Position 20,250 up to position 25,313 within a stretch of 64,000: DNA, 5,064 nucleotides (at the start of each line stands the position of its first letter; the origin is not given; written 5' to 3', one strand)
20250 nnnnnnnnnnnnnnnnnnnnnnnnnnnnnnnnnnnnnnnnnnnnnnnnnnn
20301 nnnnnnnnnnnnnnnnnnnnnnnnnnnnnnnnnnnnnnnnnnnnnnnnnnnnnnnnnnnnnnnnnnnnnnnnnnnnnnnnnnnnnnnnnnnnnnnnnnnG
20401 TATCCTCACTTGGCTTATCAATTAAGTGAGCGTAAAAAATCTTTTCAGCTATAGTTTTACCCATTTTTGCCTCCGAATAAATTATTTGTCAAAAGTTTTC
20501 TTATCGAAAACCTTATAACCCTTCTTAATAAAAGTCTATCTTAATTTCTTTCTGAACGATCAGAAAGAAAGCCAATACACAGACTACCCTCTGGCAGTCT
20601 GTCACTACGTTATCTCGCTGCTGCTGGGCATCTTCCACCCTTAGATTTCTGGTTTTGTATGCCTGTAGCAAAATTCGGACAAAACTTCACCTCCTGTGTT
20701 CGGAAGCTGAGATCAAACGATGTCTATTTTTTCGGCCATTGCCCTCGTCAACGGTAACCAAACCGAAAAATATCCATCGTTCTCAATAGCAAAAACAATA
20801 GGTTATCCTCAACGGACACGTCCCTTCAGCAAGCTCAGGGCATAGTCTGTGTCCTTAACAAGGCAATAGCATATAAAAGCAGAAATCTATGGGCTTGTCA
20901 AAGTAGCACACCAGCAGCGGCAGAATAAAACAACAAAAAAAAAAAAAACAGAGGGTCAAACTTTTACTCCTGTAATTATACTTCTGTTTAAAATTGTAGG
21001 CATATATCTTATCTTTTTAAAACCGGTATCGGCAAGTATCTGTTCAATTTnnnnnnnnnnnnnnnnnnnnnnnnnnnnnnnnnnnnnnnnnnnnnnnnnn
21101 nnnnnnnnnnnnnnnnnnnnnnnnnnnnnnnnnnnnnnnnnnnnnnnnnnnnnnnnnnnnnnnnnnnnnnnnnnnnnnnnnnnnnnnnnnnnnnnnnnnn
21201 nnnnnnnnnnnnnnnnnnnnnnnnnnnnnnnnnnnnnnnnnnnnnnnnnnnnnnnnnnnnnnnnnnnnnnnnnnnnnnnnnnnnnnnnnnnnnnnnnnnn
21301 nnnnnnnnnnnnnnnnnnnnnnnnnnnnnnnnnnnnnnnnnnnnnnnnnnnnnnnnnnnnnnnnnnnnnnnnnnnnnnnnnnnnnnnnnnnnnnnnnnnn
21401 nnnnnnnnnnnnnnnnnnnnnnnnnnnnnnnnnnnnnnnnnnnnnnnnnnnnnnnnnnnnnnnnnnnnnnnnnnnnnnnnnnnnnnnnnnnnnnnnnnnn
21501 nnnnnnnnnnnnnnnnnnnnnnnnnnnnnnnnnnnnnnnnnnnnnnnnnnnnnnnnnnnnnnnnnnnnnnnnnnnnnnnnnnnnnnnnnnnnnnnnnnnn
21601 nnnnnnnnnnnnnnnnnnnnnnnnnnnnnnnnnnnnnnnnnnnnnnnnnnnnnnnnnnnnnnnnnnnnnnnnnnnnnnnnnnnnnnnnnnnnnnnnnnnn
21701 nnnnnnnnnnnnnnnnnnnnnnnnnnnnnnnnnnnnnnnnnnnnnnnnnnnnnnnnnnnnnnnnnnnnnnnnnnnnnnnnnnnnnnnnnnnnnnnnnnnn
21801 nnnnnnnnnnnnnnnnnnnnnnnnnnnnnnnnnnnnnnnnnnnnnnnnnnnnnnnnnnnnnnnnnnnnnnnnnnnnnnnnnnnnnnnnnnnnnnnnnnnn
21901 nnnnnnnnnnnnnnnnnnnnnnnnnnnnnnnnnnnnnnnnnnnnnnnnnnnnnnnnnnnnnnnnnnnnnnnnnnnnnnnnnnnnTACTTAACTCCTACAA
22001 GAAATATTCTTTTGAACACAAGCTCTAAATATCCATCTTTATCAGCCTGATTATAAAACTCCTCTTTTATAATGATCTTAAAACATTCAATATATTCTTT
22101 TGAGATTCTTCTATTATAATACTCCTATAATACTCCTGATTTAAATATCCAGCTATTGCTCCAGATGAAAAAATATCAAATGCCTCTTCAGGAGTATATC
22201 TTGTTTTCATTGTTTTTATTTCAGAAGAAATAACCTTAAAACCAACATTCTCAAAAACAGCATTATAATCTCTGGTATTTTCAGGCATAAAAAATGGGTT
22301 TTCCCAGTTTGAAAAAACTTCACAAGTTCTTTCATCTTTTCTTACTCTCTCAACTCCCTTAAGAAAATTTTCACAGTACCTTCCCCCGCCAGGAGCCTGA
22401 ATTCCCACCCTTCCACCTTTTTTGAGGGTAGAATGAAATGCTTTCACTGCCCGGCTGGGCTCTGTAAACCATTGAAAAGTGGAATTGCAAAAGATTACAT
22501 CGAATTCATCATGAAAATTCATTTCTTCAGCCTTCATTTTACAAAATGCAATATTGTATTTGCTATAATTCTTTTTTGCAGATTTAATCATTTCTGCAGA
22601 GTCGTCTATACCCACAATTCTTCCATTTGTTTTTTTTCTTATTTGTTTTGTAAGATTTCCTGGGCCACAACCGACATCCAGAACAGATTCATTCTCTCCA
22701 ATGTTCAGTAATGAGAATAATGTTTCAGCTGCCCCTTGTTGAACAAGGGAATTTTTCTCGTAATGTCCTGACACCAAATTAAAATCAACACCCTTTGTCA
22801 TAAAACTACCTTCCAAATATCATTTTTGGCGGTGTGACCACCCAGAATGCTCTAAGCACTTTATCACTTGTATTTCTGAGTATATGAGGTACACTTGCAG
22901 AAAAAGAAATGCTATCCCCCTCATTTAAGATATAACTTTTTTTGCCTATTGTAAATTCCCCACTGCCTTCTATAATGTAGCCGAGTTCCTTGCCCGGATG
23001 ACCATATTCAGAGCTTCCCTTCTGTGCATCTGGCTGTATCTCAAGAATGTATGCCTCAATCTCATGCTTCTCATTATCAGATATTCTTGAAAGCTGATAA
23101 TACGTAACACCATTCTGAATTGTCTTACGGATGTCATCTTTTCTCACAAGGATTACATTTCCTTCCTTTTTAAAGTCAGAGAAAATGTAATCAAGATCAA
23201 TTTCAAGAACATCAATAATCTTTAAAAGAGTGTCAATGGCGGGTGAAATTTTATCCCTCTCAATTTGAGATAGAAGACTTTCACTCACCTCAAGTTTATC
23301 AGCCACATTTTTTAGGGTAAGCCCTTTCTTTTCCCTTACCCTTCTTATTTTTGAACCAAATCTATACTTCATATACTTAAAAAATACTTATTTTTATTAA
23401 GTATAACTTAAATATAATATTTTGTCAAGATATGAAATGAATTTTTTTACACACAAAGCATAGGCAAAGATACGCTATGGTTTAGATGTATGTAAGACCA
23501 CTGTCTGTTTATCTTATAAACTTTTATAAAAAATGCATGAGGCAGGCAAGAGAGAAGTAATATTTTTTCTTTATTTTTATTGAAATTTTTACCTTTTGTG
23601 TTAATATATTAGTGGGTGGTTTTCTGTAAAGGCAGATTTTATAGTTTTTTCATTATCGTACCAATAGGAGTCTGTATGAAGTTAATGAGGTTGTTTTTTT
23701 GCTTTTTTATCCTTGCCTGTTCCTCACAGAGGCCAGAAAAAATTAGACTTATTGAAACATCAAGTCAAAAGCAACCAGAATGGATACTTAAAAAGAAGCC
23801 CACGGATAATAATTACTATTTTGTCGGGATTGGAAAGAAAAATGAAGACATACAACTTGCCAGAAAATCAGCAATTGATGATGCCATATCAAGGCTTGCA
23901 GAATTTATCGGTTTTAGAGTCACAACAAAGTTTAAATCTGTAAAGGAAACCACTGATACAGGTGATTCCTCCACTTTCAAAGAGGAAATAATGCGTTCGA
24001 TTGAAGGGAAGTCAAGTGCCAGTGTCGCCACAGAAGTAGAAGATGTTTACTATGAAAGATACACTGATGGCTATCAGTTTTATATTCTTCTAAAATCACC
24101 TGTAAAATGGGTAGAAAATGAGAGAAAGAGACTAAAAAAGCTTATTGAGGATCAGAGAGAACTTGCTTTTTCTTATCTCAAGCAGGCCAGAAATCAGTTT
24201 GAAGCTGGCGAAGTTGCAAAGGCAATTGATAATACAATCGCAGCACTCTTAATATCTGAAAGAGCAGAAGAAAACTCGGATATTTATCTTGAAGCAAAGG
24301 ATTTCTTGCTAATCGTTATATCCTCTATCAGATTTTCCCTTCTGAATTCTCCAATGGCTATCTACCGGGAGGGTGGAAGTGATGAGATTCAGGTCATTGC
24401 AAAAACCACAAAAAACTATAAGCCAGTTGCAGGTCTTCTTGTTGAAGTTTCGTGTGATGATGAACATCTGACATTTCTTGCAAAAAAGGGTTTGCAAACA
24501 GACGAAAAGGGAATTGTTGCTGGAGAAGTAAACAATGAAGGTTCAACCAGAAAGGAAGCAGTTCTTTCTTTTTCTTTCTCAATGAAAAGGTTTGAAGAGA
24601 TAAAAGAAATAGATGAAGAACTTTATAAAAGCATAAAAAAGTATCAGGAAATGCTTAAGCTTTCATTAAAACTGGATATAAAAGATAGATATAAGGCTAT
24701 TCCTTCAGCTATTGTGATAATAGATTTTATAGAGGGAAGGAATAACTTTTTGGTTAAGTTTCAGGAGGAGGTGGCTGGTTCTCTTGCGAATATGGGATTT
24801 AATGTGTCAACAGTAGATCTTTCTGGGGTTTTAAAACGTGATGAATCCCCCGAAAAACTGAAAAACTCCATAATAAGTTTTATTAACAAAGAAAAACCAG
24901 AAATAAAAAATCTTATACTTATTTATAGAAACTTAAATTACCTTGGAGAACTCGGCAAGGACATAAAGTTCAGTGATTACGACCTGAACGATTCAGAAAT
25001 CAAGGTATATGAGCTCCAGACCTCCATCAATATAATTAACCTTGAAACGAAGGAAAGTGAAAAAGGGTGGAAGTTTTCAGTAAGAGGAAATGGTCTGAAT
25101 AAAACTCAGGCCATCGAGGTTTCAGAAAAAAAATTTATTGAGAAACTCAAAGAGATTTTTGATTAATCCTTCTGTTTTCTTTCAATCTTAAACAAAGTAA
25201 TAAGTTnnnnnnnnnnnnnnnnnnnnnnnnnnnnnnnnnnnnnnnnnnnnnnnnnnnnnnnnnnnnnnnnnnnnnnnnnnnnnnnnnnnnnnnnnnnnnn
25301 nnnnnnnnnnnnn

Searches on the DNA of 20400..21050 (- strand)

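Call 5: search_rna_families(source=window, start=20400, end=21050, threshold=evalue, max_evalue=10, show_alignments=4)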
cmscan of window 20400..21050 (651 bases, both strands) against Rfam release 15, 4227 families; matches with E-value up to 10: 4.
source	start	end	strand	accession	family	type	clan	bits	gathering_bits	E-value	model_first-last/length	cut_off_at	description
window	20864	20995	+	RF02154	NCRUPAR_1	Gene; lncRNA;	-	21.4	50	8.6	1-140/140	no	Non-protein coding RNA, upstream of F2R/PAR1 conserved region 1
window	20461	20603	-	RF02527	SSRC38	Gene; sRNA;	-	15.7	80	3.6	1-166/166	no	Streptococcus sRNA SSRC38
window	20619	20670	+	RF03131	L25-Gammaproteobacteria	Cis-reg; leader;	-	15.3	34.1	3.1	3-24/26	no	L25-Gammaproteobacteria ribosomal protein leader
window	20410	20452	+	RF02147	MEG8_3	Gene; lncRNA;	-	10.5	40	6.3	1-66/66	no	Maternally expressed 8 exon 3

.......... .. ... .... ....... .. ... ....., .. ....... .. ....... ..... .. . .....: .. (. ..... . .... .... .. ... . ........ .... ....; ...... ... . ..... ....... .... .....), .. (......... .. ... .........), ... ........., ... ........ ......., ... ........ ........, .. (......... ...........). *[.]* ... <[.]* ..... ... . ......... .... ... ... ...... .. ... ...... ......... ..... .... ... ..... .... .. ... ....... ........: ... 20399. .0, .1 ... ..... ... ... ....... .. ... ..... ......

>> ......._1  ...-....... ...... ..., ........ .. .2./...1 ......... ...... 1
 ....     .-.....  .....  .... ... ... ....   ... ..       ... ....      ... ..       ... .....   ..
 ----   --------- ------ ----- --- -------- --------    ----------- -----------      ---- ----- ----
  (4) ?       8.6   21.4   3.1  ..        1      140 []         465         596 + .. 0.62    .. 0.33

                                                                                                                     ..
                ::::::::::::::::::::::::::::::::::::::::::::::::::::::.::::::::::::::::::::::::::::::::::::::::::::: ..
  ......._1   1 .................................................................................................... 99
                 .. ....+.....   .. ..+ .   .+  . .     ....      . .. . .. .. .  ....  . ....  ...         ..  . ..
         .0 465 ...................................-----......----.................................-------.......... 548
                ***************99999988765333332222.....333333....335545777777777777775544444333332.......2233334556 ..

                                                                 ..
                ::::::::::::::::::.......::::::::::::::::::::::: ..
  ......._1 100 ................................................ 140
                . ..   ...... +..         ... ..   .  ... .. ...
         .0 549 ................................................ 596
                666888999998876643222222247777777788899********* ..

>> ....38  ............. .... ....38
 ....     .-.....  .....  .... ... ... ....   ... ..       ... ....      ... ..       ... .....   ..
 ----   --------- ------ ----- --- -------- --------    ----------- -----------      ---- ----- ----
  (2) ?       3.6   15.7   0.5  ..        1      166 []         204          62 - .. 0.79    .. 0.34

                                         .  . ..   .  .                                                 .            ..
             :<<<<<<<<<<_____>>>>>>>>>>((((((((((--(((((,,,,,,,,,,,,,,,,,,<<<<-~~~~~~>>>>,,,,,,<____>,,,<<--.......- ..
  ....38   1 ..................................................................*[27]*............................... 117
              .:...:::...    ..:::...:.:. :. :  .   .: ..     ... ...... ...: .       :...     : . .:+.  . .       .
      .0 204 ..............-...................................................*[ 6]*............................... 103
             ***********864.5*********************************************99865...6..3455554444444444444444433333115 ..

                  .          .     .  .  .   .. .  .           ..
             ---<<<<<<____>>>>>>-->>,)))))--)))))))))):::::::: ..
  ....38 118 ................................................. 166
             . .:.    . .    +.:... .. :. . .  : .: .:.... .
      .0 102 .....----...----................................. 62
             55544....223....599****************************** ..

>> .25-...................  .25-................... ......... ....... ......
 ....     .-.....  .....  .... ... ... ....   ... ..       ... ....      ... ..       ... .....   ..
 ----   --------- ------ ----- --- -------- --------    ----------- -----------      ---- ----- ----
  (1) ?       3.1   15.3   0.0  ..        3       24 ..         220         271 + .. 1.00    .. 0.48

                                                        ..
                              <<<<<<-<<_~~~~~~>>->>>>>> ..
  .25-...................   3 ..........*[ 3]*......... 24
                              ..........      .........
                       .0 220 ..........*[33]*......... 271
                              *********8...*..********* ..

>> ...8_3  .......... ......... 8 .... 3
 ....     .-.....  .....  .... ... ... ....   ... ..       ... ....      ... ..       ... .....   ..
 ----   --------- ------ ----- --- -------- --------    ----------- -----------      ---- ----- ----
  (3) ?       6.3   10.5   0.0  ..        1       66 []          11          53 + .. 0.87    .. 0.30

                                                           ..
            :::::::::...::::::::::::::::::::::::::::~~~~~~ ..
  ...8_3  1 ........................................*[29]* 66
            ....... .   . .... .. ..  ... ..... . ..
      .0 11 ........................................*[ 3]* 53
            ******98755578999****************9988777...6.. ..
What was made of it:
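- Closest known: leu-operon leaders. Different: No covariance-model match at E <= 10 (call 5).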

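Call 45: search_dna_similar(query=window:20475-20955:-, collection=plasmids, mode=distant, max_evalue=0.01, max_rows=10)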
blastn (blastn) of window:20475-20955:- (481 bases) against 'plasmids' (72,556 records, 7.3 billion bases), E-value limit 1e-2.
No match.

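Call 46: search_dna_similar(query=window:20475-20955:-, collection=phages, mode=distant, max_evalue=0.01, max_rows=10)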
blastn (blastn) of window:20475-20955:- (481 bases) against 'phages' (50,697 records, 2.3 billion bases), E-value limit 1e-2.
No match.
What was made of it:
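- Tried and rejected: No match (calls 45, 46).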

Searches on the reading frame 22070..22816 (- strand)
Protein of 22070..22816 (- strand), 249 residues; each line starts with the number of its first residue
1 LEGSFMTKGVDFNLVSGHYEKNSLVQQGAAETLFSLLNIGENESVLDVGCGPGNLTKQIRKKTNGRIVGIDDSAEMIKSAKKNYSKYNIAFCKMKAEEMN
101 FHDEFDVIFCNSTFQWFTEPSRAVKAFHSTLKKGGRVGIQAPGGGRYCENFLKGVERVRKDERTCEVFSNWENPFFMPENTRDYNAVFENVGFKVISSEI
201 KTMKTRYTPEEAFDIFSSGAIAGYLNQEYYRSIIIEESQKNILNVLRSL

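Call 10: search_protein_families(library=pfam, proteins=[window:22070-22816:-])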
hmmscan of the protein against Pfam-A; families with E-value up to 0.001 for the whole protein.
window:22070-22816:- (249 aa): 18 families
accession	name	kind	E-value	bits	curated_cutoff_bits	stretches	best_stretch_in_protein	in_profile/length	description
PF13847.12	Methyltransf_31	-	1.7e-23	83.4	27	1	41-143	3-113/145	Methyltransferase domain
PF13649.12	Methyltransf_25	-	3.9e-22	79.2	27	1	45-135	1-97/97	Methyltransferase domain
PF08241.18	Methyltransf_11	-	5.2e-22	78.7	21.2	1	46-137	1-93/95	Methyltransferase domain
PF08242.18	Methyltransf_12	-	1.3e-16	61.5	30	1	46-137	1-98/98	Methyltransferase domain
PF13489.12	Methyltransf_23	-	4.5e-15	56.2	27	1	37-197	18-163/164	Methyltransferase domain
PF01209.24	Ubie_methyltran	-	7.8e-10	38.9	20.1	1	41-137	47-149/233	ubiE/COQ5 methyltransferase family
PF05175.20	MTS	-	6.3e-09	36.1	23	1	30-117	20-111/170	Methyltransferase small domain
PF06325.19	PrmA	-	1.1e-06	28.8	22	1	41-112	161-234/296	Ribosomal protein L11 methyltransferase (PrmA)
PF01135.25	PCMT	-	3.3e-06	27.4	20.3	1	33-90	65-124/210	Protein-L-isoaspartate(D-aspartate) O-methyltransferase (PCMT)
PF13679.12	Methyltransf_32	-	5.3e-06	26.9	27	1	40-102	24-90/143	Methyltransferase domain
PF01739.24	CheR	-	5.4e-06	26.4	27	1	86-137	117-171/195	CheR methyltransferase, SAM binding domain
PF02353.26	CMAS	-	9.5e-06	25.6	27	1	26-140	47-165/273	Mycolic acid cyclopropane synthetase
PF07021.18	MetW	-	4.6e-05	23.6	21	1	42-142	14-110/193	Methionine biosynthesis protein MetW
PF00398.26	RrnaAD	-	7.3e-05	22.4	24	1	18-88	11-77/263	Ribosomal RNA adenine dimethylase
PF05401.17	NodS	-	0.00011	22.6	24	1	33-122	35-124/201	Nodulation protein S (NodS)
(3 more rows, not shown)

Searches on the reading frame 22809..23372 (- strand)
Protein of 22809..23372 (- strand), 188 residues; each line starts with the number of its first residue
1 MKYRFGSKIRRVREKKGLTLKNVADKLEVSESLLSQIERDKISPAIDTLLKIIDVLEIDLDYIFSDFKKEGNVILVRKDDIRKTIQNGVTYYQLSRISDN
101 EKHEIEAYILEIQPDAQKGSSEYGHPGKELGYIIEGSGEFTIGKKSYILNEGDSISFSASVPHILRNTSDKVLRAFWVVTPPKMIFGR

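Call 10: search_protein_families(library=pfam, proteins=[window:22809-23372:-])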
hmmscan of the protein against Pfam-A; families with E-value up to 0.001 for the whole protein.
window:22809-23372:- (188 aa): 8 families
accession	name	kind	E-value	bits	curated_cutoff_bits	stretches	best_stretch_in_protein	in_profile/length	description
PF07883.17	Cupin_2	-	1.8e-18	66.5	27.2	1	109-179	2-70/70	Cupin domain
PF01381.28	HTH_3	-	4.1e-14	52.8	23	1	9-63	1-55/55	Helix-turn-helix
PF12844.13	HTH_19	-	9.1e-10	38.7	30.2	1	6-64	1-59/64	Helix-turn-helix domain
PF13560.12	HTH_31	-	1.1e-09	38.8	27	1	4-59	1-57/64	Helix-turn-helix domain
PF13413.12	HTH_25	-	2.5e-06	27.6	24.6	1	10-43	3-36/62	Helix-turn-helix domain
PF02311.25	AraC_binding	-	4.5e-06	26.9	21.1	1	121-183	17-79/135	AraC-like ligand binding domain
PF13443.12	HTH_26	-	1.6e-05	25.5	22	1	8-61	1-55/63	Cro/C1-type HTH DNA-binding domain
PF05339.17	DUF739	-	0.00096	19.7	27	0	1-67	1-66/69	Protein of unknown function (DUF739)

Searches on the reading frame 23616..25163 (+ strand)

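Call 10: search_protein_families(library=pfam, proteins=[window:23616-25163:+])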
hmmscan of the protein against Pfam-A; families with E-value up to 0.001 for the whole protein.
window:23616-25163:+ (516 aa): 1 family
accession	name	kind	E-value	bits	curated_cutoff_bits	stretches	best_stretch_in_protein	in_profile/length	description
PF02169.21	LPP20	-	0.00098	20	25.9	0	54-146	1-83/97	LPP20 lipoprotein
